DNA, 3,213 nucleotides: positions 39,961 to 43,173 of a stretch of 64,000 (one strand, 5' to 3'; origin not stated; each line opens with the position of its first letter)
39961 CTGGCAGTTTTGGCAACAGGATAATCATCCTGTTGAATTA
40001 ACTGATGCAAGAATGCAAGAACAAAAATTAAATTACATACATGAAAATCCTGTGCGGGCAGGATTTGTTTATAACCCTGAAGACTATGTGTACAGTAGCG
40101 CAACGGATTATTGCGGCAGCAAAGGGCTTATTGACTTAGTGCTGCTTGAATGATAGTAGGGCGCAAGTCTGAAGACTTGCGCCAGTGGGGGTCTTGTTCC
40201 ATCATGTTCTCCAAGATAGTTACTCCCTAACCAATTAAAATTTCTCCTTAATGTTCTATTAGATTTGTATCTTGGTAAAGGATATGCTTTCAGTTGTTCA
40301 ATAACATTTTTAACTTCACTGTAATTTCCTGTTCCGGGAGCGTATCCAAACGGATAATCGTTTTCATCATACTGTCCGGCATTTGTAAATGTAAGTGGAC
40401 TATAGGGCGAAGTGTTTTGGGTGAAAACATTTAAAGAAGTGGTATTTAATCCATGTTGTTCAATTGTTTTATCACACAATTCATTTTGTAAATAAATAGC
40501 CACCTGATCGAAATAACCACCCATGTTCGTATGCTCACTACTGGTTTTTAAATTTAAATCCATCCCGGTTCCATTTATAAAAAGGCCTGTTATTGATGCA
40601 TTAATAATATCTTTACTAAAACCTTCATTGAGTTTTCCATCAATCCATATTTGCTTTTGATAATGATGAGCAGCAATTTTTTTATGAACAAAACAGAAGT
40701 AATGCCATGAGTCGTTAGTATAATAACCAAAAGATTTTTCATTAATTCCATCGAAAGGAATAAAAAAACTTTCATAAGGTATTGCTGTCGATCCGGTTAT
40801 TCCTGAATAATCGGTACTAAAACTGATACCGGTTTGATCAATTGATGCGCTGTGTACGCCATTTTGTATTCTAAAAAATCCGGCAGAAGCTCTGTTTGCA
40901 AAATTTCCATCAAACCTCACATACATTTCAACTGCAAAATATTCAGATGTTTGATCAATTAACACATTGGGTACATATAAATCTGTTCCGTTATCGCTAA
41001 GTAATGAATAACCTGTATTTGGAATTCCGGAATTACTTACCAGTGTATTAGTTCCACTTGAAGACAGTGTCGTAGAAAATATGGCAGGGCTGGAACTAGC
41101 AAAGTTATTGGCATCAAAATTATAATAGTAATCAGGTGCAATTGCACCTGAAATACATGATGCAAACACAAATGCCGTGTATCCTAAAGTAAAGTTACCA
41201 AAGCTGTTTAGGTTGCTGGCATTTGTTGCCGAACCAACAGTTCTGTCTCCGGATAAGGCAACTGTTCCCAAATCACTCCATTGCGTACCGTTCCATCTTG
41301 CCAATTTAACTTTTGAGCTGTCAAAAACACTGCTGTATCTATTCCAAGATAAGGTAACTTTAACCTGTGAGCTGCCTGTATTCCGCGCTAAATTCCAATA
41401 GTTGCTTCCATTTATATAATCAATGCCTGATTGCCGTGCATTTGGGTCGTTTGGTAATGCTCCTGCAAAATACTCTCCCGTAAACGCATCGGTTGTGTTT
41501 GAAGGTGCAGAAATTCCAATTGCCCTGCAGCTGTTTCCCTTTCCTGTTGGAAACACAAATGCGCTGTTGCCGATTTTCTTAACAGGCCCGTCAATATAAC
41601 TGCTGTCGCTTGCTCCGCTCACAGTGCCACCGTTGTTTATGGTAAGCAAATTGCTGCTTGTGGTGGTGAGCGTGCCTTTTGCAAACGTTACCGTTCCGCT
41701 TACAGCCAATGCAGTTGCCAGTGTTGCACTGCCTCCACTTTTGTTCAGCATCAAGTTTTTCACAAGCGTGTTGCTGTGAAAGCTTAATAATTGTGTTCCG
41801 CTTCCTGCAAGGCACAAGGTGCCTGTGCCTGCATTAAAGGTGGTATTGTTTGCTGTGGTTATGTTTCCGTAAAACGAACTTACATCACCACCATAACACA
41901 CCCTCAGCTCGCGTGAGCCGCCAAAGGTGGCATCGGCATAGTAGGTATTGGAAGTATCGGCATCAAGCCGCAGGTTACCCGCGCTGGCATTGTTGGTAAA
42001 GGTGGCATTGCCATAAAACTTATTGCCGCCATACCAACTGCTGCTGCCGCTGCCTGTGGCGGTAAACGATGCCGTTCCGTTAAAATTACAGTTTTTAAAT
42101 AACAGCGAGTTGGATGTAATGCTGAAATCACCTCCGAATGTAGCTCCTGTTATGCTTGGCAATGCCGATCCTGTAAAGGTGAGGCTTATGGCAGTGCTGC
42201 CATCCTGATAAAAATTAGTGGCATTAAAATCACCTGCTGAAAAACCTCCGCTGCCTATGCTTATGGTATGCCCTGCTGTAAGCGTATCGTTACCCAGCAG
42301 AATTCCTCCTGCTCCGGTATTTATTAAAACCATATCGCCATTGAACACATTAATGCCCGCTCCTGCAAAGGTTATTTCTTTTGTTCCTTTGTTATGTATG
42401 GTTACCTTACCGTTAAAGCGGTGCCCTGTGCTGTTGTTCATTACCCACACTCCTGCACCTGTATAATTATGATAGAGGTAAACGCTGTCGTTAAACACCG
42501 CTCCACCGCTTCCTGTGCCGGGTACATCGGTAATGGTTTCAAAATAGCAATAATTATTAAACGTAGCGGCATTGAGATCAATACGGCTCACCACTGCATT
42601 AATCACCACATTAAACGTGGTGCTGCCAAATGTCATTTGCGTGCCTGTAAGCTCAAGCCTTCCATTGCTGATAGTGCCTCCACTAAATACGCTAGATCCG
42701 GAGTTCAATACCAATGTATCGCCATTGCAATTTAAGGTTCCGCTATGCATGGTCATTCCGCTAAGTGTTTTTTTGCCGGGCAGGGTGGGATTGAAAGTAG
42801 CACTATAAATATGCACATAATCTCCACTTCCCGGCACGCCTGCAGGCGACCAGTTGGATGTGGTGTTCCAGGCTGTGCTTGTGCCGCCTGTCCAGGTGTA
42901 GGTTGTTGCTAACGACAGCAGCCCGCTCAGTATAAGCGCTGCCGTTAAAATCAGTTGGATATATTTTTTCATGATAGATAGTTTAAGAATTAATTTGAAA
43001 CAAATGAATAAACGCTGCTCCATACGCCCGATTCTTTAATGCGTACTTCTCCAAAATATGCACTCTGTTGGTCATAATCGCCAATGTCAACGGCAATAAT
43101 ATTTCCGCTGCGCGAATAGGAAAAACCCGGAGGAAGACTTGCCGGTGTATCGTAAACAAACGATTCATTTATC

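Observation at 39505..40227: A 651-bp RAYT/REP unit flanked by an exact 36-bp direct repeat splits an approximately 2,470-codon T9SS gene in frame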

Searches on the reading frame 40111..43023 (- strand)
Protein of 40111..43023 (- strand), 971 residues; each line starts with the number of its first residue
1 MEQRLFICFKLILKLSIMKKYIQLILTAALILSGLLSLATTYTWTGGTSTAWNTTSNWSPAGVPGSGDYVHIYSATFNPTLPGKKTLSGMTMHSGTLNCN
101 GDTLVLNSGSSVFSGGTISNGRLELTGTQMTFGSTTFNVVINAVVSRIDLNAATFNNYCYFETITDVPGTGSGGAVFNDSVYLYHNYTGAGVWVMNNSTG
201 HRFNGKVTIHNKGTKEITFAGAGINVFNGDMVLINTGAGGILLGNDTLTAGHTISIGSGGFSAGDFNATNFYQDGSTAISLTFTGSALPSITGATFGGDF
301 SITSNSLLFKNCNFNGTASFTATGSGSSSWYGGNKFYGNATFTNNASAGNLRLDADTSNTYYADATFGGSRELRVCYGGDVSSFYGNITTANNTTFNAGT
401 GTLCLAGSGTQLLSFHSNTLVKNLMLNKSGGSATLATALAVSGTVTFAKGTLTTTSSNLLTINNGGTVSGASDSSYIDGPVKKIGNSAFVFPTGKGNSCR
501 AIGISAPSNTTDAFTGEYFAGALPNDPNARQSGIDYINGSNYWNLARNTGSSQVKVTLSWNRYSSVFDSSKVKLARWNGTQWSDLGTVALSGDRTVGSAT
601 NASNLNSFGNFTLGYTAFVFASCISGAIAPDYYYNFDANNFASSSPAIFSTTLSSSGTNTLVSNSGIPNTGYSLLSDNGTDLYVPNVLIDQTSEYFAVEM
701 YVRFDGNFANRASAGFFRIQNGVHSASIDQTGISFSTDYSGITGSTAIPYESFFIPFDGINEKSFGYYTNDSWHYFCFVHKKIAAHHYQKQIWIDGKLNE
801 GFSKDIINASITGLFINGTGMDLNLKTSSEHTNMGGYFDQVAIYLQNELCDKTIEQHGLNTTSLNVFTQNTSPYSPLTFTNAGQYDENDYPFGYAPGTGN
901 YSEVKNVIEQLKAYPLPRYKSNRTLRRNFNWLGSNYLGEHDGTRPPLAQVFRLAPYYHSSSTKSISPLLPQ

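Call 11: search_protein_families(library=pfam, proteins=[window:40192-43023:-], max_evalue=0.01)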
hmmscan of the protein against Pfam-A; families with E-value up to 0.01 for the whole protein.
window:40192-43023:- (944 aa): 0 families

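Call 12: search_protein_families(library=ncbifam, proteins=[window:40192-43023:-], max_evalue=0.01)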
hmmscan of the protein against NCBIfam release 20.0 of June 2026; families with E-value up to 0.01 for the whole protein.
window:40192-43023:- (944 aa): 0 families

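Call 30: list_cluster_members(proteins=[P0001, window:40111-43023:-, window:40111-42972:-, window:34870-39171:-, window:39602-40150:+])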
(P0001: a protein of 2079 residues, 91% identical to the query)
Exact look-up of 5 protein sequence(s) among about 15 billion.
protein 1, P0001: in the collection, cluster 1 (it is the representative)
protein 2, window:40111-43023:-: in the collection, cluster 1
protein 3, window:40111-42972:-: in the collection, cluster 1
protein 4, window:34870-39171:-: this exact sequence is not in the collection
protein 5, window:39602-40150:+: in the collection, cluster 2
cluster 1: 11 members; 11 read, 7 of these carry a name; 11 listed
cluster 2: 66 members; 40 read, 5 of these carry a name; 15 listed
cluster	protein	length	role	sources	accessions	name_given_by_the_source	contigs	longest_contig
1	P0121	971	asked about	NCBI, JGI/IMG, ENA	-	-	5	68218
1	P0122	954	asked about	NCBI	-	-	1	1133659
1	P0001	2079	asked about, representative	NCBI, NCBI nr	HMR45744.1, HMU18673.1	MAG TPA: T9SS type A sorting domain-containing protein [Bacteroidia bacterium] | T9SS type A sorting domain-containing protein [Bacteroidia bacterium]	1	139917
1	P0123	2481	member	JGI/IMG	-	hypothetical protein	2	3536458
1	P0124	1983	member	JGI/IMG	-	hypothetical protein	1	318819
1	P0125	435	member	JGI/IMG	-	hypothetical protein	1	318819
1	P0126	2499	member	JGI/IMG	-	hypothetical protein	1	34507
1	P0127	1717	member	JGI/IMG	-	hypothetical protein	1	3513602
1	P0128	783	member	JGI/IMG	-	hypothetical protein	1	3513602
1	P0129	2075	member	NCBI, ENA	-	-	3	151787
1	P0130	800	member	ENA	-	-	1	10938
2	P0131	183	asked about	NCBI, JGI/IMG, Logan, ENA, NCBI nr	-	-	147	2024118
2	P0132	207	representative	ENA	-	-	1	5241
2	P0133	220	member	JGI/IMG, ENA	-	putative transposase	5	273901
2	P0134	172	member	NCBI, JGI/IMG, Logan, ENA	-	REP element-mobilizing transposase RayT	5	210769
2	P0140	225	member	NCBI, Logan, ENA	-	-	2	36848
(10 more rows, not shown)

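Call 31: find_encoding_contigs(protein=P0121, flank=3000, max_places=10)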
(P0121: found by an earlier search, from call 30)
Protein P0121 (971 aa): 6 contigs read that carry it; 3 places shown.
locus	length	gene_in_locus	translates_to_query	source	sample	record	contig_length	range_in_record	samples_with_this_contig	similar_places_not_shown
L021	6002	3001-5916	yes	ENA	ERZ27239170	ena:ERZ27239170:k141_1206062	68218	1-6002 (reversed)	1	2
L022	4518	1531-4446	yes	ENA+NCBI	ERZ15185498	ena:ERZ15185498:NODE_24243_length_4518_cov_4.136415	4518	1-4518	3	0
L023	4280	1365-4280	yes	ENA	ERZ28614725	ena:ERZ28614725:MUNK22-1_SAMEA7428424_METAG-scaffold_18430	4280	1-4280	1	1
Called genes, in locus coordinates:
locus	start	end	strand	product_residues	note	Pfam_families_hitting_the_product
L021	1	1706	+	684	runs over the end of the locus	PF05649:Peptidase_M13_N, PF01431:Peptidase_M13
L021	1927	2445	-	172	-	PF01381:HTH_3, PF13443:HTH_26 (weak)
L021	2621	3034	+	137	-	-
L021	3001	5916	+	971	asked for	-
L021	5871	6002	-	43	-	?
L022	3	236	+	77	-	?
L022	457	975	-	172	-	PF01381:HTH_3, PF13443:HTH_26 (weak)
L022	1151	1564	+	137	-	-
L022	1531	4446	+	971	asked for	-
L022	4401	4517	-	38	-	?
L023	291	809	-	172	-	PF01381:HTH_3, PF13443:HTH_26 (weak)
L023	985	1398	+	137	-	-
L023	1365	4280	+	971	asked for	?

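Call 32: find_encoding_contigs(protein=P0122, flank=3000, max_places=10)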
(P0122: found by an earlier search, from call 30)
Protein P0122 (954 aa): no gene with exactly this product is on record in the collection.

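Call 61: find_encoding_contigs(protein=P0130, flank=10000, max_places=5)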
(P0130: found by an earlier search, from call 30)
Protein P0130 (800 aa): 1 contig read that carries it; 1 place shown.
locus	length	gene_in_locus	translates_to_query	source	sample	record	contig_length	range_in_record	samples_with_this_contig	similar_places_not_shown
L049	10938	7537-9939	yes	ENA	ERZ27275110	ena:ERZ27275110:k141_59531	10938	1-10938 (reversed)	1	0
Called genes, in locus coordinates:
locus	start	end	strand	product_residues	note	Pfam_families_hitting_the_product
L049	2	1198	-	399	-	?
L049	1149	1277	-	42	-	-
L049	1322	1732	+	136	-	PF01643:Acyl-ACP_TE (weak), PF13279:4HBT_2, PF03061:4HBT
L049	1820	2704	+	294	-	PF00698:Acyl_transf_1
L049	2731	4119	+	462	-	PF01546:Peptidase_M20, PF07687:M20_dimer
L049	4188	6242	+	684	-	PF05649:Peptidase_M13_N, PF01431:Peptidase_M13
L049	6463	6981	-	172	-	PF01381:HTH_3, PF13443:HTH_26 (weak)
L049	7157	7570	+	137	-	-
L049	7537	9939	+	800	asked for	-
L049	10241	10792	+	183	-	PF01797:Y1_Tnp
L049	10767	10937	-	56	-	?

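Call 65: find_encoding_contigs(protein=P0133, flank=3000, max_places=10)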
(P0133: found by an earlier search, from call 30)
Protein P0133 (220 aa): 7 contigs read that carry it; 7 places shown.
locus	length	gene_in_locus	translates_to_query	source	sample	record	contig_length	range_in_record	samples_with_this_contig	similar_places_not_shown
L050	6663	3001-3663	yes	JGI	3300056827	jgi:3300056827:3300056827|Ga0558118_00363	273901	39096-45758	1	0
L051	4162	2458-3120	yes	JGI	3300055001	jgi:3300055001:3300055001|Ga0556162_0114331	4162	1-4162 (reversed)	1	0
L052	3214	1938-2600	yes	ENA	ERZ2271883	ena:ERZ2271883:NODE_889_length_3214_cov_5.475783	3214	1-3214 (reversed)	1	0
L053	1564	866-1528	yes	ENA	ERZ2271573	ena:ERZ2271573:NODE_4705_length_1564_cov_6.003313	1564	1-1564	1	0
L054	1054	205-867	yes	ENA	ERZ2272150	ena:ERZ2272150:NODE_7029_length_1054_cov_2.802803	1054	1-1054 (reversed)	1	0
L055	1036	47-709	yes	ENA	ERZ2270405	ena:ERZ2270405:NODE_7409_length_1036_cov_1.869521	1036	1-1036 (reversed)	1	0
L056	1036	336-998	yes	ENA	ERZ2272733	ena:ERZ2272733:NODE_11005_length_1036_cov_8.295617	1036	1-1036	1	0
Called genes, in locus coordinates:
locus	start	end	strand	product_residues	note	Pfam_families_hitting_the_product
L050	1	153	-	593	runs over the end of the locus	PF18962:Por_Secre_tail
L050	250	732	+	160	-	PF01797:Y1_Tnp (weak)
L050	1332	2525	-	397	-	PF18962:Por_Secre_tail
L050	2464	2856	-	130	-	-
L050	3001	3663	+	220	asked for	PF01797:Y1_Tnp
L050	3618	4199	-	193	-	-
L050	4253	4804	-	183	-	PF18962:Por_Secre_tail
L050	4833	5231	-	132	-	-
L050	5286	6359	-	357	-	PF18962:Por_Secre_tail (weak)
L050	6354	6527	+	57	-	-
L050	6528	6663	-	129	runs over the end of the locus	-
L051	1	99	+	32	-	?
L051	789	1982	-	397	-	PF18962:Por_Secre_tail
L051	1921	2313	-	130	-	-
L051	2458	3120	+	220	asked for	PF01797:Y1_Tnp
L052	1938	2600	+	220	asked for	PF01797:Y1_Tnp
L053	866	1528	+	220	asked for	PF01797:Y1_Tnp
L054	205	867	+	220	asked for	PF01797:Y1_Tnp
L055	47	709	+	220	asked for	PF01797:Y1_Tnp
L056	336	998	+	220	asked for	PF01797:Y1_Tnp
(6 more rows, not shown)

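Call 70: find_encoding_contigs(protein=P0140, flank=2500, max_places=10)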
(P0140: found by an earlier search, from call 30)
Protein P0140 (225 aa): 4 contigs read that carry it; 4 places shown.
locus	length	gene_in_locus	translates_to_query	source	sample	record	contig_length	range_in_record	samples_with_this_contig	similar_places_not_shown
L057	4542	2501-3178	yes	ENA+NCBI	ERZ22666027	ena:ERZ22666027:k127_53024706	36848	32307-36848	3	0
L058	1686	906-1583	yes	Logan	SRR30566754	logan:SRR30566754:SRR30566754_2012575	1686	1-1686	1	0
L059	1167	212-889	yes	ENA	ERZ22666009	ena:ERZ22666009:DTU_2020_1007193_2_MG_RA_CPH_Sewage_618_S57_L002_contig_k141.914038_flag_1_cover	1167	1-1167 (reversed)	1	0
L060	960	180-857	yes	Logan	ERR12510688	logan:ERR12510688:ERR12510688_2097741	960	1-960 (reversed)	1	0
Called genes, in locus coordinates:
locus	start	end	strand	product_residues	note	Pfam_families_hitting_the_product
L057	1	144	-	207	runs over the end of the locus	PF18962:Por_Secre_tail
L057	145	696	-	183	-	PF01797:Y1_Tnp (weak)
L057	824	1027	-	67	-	-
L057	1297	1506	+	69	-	PF21748:UPF0150 (weak), PF15919:HicB_lk_antitox (weak)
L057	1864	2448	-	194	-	-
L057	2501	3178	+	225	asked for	PF01797:Y1_Tnp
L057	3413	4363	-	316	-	PF18962:Por_Secre_tail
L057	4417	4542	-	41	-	?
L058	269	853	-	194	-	-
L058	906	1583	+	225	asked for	PF01797:Y1_Tnp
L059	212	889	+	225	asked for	PF01797:Y1_Tnp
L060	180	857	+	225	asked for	PF01797:Y1_Tnp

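Call 71: find_encoding_contigs(protein=P0132, flank=2500, max_places=10)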
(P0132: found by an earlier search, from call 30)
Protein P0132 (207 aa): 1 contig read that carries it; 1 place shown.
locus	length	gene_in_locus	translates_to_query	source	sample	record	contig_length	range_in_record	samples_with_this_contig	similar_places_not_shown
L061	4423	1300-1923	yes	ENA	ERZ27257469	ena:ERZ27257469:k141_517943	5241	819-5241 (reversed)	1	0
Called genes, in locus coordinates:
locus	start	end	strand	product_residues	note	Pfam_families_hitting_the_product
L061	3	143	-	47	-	?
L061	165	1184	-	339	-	PF18962:Por_Secre_tail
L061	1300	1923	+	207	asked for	PF01797:Y1_Tnp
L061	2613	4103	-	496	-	PF18962:Por_Secre_tail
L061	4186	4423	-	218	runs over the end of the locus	PF18962:Por_Secre_tail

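Call 72: find_encoding_contigs(protein=P0134, flank=2500, max_places=10)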
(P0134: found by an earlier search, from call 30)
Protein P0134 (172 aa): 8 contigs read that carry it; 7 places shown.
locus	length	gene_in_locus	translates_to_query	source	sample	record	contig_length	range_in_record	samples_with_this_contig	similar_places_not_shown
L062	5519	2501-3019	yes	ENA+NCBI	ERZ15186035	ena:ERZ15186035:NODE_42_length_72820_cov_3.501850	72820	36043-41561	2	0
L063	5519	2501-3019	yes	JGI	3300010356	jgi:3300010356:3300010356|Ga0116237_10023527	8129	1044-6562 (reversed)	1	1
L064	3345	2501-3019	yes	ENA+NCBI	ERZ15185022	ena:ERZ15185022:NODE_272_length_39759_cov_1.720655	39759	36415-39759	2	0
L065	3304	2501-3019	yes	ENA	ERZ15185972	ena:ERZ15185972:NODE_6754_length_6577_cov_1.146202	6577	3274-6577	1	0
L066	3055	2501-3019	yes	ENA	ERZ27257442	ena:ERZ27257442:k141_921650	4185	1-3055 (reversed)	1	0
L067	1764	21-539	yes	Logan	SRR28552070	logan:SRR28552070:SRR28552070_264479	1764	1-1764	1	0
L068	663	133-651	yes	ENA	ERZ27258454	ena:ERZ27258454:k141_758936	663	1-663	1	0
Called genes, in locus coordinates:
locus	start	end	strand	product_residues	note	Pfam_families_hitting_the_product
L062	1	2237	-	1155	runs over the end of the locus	-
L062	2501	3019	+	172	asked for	PF01797:Y1_Tnp (weak)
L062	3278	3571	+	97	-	PF01527:HTH_Tnp_1, PF13518:HTH_28 (weak)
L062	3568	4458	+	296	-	PF13276:HTH_21, PF00665:rve, PF13683:rve_3, PF13333:rve_2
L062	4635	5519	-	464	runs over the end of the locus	PF02784:Orn_Arg_deC_N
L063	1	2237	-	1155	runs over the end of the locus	-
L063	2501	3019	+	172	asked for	PF01797:Y1_Tnp (weak)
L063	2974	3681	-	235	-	-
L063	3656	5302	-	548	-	PF06739:SBBP (weak), PF18962:Por_Secre_tail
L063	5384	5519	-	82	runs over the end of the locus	-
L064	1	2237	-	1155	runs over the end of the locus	-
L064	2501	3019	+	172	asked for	PF01797:Y1_Tnp (weak)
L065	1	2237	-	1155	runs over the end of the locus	-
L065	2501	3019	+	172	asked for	PF01797:Y1_Tnp (weak)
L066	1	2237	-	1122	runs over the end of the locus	?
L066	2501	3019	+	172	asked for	PF01797:Y1_Tnp (weak)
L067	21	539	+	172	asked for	PF01797:Y1_Tnp (weak)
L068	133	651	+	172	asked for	PF01797:Y1_Tnp (weak)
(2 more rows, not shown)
